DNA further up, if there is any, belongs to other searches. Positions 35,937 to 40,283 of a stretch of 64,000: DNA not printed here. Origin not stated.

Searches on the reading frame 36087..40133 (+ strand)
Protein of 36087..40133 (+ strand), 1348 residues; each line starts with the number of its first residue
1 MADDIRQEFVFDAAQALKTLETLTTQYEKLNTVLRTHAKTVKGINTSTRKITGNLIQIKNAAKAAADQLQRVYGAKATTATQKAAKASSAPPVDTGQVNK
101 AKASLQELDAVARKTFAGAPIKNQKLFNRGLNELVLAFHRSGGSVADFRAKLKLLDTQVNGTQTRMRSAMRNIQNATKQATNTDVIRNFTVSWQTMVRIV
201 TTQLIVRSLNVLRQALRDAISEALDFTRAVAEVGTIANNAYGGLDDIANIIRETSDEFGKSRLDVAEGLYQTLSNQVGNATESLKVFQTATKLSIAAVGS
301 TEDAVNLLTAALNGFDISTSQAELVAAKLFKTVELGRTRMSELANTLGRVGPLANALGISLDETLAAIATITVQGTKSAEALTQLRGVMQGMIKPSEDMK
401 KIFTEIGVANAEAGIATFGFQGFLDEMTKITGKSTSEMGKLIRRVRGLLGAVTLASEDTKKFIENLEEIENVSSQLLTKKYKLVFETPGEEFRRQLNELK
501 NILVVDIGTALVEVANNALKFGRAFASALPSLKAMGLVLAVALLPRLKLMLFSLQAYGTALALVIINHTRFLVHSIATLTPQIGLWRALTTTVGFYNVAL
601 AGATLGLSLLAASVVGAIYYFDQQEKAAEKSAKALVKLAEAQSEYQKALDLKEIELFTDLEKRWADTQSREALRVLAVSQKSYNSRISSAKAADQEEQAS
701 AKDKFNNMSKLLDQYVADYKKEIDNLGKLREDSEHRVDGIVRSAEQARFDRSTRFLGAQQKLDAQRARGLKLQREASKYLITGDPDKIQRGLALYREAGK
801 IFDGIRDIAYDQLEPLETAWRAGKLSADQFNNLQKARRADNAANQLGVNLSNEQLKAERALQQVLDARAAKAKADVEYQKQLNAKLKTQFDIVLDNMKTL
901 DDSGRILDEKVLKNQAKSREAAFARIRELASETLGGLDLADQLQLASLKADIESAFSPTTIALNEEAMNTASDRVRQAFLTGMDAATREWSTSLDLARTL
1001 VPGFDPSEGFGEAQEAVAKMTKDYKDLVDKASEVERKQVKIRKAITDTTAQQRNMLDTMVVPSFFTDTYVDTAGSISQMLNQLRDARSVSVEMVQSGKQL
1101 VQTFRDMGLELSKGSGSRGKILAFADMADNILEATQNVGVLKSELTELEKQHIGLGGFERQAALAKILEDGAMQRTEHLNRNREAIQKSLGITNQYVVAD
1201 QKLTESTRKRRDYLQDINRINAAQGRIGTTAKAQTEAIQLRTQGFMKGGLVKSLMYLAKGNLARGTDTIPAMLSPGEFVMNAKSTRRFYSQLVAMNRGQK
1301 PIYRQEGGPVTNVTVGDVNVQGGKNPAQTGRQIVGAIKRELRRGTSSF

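Call 10: search_protein_families(library=pfam, proteins=[window:36087-40133:+], max_evalue=0.01)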
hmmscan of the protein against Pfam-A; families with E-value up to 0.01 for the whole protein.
window:36087-40133:+ (1348 aa): 2 families
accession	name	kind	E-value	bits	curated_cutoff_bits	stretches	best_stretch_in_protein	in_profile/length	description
PF10145.14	PhageMin_Tail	-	1.1e-25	91.1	33.2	1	253-436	2-189/201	Phage-related minor tail protein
PF20155.4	TMP_3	-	0.0046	17.1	41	1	300-392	5-97/192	Tape measure protein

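Call 11: search_protein_families(library=phrogs, proteins=[window:36087-40133:+], max_evalue=0.001)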
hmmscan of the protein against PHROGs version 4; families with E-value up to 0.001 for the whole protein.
window:36087-40133:+ (1348 aa): 17 families
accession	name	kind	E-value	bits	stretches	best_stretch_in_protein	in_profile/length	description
phrog_23013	-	tail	1.2e-28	100.3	1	214-658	127-574/1379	tail length tape measure protein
phrog_1272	-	tail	1.2e-22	80.6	1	12-618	15-662/1606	tail length tape measure protein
phrog_991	-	tail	4e-22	78.7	1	36-548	139-632/1966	tail length tape measure protein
phrog_28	-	tail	4.3e-22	79.5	1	8-618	113-670/1228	tail length tape measure protein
phrog_1533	-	tail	1e-19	70.6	1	18-1227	72-1049/1688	tail length tape measure protein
phrog_28775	-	tail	8.3e-18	64.7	1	209-478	44-313/1303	tail length tape measure protein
phrog_4704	-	tail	2.4e-17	63.8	1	18-427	52-422/625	tail length tape measure protein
phrog_167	-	tail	2.7e-16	59.5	1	18-493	138-522/1555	tail length tape measure protein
phrog_5493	-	tail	1.6e-15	57.5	2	293-413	139-259/1102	tail length tape measure protein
phrog_58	-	tail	8.4e-14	51.9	1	39-617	190-632/1544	tail length tape measure protein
phrog_14441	-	tail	1.5e-13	52.1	1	155-384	10-238/241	tail length tape measure protein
phrog_36688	-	tail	2.8e-13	49.3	1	168-478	26-323/1600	tail length tape measure protein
phrog_9696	-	tail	2.3e-12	46.5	1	216-409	74-266/1415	tail length tape measure protein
phrog_1293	-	tail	3.8e-10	39.2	1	15-435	26-407/1424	tail length tape measure protein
phrog_37649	-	tail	2.1e-09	36.1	1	163-648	410-882/2006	tail length tape measure protein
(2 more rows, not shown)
